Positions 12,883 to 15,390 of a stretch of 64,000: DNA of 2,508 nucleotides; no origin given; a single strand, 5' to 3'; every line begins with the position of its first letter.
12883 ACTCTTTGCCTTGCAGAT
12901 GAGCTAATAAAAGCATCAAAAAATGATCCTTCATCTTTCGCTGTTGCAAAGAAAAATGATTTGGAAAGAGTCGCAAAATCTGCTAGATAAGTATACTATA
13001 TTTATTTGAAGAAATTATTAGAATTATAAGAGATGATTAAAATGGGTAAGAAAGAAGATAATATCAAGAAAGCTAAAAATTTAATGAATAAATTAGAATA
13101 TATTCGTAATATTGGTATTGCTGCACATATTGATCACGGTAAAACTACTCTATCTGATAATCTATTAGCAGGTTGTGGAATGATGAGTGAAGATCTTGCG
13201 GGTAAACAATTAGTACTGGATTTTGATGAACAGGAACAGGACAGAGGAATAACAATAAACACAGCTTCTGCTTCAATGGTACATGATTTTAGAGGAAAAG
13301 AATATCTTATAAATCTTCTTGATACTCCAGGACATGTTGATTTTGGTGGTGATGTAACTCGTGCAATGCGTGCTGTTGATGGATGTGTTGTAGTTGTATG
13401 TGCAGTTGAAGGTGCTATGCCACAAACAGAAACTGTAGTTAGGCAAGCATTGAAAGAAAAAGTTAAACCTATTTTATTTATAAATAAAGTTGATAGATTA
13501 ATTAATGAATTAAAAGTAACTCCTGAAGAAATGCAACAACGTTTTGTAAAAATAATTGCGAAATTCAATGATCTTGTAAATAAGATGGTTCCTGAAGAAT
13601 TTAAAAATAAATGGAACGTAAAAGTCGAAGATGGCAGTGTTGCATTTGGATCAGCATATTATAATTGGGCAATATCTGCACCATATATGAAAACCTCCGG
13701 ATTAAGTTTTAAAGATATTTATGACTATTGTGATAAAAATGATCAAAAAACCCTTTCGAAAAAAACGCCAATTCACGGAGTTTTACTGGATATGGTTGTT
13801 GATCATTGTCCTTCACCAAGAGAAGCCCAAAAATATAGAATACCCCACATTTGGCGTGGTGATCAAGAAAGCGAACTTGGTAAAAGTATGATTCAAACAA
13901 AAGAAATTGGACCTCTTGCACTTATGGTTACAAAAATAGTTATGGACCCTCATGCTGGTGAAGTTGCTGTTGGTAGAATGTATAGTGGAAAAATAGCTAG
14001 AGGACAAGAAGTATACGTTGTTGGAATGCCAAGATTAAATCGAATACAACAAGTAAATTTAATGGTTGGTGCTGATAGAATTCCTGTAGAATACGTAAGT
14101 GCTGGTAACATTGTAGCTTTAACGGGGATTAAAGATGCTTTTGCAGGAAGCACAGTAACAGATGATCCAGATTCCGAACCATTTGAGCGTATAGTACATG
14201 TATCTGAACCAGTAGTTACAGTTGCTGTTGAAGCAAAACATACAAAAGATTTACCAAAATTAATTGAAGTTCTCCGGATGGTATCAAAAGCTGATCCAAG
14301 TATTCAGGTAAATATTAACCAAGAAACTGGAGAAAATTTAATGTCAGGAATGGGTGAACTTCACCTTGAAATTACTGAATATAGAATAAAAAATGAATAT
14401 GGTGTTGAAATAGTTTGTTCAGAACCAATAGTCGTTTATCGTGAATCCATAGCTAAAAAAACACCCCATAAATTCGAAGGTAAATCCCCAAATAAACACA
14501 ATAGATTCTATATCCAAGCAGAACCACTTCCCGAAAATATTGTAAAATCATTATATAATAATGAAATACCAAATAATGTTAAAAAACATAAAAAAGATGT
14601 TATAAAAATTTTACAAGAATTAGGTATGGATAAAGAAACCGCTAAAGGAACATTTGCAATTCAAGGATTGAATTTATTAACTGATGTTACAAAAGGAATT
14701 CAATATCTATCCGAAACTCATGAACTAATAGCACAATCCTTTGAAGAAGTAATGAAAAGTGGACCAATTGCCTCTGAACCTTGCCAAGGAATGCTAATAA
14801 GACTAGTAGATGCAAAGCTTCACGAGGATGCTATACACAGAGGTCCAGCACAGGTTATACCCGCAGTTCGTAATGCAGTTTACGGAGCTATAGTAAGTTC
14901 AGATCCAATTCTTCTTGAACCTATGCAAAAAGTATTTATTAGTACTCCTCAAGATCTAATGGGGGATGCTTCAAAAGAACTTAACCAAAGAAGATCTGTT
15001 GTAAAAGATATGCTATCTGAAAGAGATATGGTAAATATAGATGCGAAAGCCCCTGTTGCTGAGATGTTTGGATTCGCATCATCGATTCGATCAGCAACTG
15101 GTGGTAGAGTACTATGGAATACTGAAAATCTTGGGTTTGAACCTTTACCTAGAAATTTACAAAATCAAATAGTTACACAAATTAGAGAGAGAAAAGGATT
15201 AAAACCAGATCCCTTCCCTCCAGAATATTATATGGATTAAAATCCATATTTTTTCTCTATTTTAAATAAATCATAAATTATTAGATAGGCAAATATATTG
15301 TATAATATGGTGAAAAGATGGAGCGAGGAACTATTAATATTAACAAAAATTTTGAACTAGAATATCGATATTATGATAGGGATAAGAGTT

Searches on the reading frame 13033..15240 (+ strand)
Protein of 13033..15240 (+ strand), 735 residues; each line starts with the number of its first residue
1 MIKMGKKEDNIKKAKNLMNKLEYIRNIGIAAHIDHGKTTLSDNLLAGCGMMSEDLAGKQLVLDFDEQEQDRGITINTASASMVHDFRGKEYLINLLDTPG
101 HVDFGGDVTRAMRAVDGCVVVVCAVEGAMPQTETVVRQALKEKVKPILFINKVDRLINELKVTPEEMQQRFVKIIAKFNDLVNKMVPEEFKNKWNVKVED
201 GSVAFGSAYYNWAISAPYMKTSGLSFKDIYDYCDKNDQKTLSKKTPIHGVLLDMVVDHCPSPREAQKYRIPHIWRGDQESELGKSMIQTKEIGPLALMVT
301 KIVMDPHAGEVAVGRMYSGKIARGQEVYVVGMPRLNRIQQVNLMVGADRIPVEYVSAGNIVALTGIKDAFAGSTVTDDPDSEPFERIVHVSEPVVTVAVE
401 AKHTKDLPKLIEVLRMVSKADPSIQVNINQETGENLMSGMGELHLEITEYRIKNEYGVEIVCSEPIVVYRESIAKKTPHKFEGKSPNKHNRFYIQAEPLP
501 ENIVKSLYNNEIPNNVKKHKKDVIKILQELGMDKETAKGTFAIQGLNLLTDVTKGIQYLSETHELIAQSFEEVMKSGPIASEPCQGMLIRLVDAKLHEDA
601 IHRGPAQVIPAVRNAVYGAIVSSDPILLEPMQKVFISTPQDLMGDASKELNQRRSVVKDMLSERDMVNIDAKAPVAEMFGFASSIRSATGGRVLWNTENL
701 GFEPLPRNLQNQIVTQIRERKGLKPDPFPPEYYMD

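Call 52: find_homologous_proteins(query=window:13033-15240:+, max_evalue=1e-100)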
Query window:13033-15240:+ (735 aa): 8000 proteins with E <= 1e-100 among 8000 candidates; the best 120 are listed.
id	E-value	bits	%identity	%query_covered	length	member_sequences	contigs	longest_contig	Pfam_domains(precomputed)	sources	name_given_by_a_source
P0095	0.0e+0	1644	99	100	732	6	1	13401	PF00679.31,PF14492.13,PF00009.34,PF03764.25,PF03144.32,PF22042.3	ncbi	ncbi:elongation factor EF-2 [Thermoplasmatota archaeon]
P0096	0.0e+0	1588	95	100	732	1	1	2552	PF00679.31,PF14492.13,PF00009.34,PF03764.25,PF03144.32,PF22042.3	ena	-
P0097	0.0e+0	1588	95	100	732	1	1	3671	PF00679.31,PF14492.13,PF00009.34,PF03764.25,PF03144.32,PF22042.3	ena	-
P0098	0.0e+0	1586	94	100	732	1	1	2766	PF00679.31,PF14492.13,PF00009.34,PF03764.25,PF03144.32,PF22042.3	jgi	jgi:elongation factor 2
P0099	0.0e+0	1585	95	100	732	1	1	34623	PF00679.31,PF14492.13,PF00009.34,PF03764.25,PF03144.32,PF22042.3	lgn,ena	-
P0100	0.0e+0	1585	94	100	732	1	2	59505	PF00679.31,PF14492.13,PF00009.34,PF03764.25,PF03144.32,PF22042.3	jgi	jgi:elongation factor 2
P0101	0.0e+0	1584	95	100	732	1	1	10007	PF00679.31,PF14492.13,PF00009.34,PF03764.25,PF03144.32,PF22042.3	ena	-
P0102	0.0e+0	1583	95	100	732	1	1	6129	PF00679.31,PF14492.13,PF00009.34,PF03764.25,PF03144.32,PF22042.3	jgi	-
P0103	0.0e+0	1583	94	100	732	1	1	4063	PF00679.31,PF14492.13,PF00009.34,PF03764.25,PF03144.32,PF22042.3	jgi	-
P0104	0.0e+0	1583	94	100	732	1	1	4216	PF00679.31,PF14492.13,PF00009.34,PF03764.25,PF03144.32,PF22042.3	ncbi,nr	ncbi:MAG: elongation factor EF-2 [Thermoplasmatales archaeon]|nr:elongation factor EF-2 [Thermoplasm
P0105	0.0e+0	1582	94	100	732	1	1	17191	PF00679.31,PF14492.13,PF00009.34,PF03764.25,PF03144.32,PF22042.3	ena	-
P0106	0.0e+0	1580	94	100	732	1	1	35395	PF00679.31,PF14492.13,PF00009.34,PF03764.25,PF03144.32,PF22042.3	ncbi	-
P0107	0.0e+0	1579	94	100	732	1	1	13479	PF00679.31,PF14492.13,PF00009.34,PF03764.25,PF03144.32,PF22042.3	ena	-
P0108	0.0e+0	1575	94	100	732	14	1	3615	PF00679.31,PF14492.13,PF00009.34,PF03764.25,PF03144.32,PF22042.3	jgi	-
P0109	0.0e+0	1563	93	100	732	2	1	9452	PF00679.31,PF14492.13,PF00009.34,PF03764.25,PF03144.32,PF22042.3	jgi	jgi:elongation factor 2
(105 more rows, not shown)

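Call 53: find_encoding_contigs(protein=P0095, flank=10000, max_places=6)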
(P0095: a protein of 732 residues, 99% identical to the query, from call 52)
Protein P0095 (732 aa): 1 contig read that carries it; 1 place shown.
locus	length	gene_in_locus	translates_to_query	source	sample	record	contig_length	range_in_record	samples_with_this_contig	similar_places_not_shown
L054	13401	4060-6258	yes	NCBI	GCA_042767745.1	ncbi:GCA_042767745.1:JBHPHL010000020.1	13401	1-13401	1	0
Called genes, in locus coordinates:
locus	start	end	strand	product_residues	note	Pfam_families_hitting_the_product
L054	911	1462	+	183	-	PF00352:TBP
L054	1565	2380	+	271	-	PF09754:PAC2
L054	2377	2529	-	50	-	-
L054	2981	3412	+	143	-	PF00164:Ribosom_S12_S23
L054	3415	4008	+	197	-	PF00177:Ribosomal_S7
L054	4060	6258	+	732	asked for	PF00009:GTP_EFTU, PF22042:EF-G_D2, PF03144:GTP_EFTU_D2, PF14492:EFG_III, PF03764:EFG_IV, PF00679:EFG_C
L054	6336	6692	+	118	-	-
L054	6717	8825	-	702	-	PF17207:MCM_OB, PF00493:MCM, PF07728:AAA_5 (weak), PF01078:Mg_chelatase (weak), PF17855:MCM_lid, PF21100:WHD_MCM (weak), PF21120:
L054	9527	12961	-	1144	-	PF03833:PolC_DP2_N, PF24844:PolC_DP2_central, PF24846:PolC_DP2_cat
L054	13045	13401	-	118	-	?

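Call 54: find_encoding_contigs(protein=P0100, flank=10000, max_places=4)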
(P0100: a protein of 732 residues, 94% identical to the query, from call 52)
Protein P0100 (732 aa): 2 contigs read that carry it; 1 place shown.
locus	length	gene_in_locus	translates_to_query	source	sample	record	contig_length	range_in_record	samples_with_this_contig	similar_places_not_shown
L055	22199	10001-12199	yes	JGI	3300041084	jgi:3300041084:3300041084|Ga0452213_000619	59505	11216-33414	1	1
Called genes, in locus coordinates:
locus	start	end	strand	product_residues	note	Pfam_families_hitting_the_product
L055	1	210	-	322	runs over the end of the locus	PF04258:Peptidase_A22B, PF06550:SPP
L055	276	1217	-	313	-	PF01699:Na_Ca_ex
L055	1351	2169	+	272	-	PF00590:TP_methylase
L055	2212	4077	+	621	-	PF01935:DUF87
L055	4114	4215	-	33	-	-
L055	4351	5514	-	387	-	PF00270:DEAD, PF04851:ResIII, PF00271:Helicase_C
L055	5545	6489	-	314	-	PF08271:Zn_Ribbon_TF, PF00382:TFIIB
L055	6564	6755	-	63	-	PF00313:CSD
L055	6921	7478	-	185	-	PF00352:TBP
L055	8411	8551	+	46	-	-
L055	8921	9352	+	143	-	PF00164:Ribosom_S12_S23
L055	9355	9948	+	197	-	PF00177:Ribosomal_S7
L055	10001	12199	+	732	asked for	PF00009:GTP_EFTU, PF22042:EF-G_D2, PF03144:GTP_EFTU_D2, PF14492:EFG_III, PF03764:EFG_IV, PF00679:EFG_C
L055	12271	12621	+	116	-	-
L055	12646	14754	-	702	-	PF17207:MCM_OB, PF00493:MCM, PF07728:AAA_5 (weak), PF01078:Mg_chelatase (weak), PF22798:DUF5817_CT (faint), PF17855:MCM_lid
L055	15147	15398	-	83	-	-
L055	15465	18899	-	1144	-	PF03833:PolC_DP2_N, PF24844:PolC_DP2_central, PF24846:PolC_DP2_cat, PF27659:CHP02642 (weak)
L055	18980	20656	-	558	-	PF00149:Metallophos, PF04042:DNA_pol_E_B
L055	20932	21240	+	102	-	PF04242:DUF424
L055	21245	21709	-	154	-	PF01927:Mut7-C, PF18480:DUF5615 (weak)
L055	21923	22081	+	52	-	-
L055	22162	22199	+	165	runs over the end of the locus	-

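Call 55: find_encoding_contigs(protein=P0099, flank=10000, max_places=4)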
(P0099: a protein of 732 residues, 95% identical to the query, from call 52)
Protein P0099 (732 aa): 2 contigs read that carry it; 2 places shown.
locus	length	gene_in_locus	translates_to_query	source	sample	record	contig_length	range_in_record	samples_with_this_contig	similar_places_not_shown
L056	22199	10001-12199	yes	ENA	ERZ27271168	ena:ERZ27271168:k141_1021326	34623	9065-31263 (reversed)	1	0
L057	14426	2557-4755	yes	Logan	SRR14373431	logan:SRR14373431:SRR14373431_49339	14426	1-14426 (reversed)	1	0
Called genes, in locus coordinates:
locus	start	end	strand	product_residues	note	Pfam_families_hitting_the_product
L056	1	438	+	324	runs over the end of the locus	PF01694:Rhomboid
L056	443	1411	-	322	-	PF06550:SPP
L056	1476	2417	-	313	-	PF01699:Na_Ca_ex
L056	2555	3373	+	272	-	PF00590:TP_methylase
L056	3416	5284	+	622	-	PF01935:DUF87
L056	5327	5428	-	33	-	-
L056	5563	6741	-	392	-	PF00270:DEAD, PF04851:ResIII, PF00271:Helicase_C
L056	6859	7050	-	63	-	PF00313:CSD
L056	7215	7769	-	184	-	PF00352:TBP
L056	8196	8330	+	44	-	-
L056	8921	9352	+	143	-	PF00164:Ribosom_S12_S23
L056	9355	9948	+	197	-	PF00177:Ribosomal_S7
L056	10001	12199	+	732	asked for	PF00009:GTP_EFTU, PF22042:EF-G_D2, PF03144:GTP_EFTU_D2, PF14492:EFG_III, PF03764:EFG_IV, PF00679:EFG_C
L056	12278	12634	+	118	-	-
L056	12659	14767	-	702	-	PF17207:MCM_OB, PF00493:MCM, PF07728:AAA_5 (weak), PF01078:Mg_chelatase (weak), PF17855:MCM_lid, PF21120: (weak)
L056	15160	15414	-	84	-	-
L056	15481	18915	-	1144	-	PF03833:PolC_DP2_N, PF24844:PolC_DP2_central, PF24846:PolC_DP2_cat, PF27659:CHP02642 (faint)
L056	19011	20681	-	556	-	PF01336:tRNA_anti-codon (faint), PF00149:Metallophos, PF04042:DNA_pol_E_B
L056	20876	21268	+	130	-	PF04242:DUF424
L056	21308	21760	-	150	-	PF01927:Mut7-C, PF18480:DUF5615 (weak)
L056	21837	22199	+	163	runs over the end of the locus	-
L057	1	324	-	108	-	?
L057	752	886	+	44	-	-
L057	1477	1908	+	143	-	PF00164:Ribosom_S12_S23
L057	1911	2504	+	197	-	PF00177:Ribosomal_S7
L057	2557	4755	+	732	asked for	PF00009:GTP_EFTU, PF22042:EF-G_D2, PF03144:GTP_EFTU_D2, PF14492:EFG_III, PF03764:EFG_IV, PF00679:EFG_C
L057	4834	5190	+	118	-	-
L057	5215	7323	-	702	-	PF17207:MCM_OB, PF00493:MCM, PF07728:AAA_5 (weak), PF01078:Mg_chelatase (weak), PF17855:MCM_lid, PF21120: (weak)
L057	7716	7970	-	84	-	-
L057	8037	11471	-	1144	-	PF03833:PolC_DP2_N, PF24844:PolC_DP2_central, PF24846:PolC_DP2_cat, PF27659:CHP02642 (faint)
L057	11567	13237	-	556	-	PF01336:tRNA_anti-codon (faint), PF00149:Metallophos, PF04042:DNA_pol_E_B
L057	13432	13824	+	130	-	PF04242:DUF424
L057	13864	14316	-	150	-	PF01927:Mut7-C, PF18480:DUF5615 (weak)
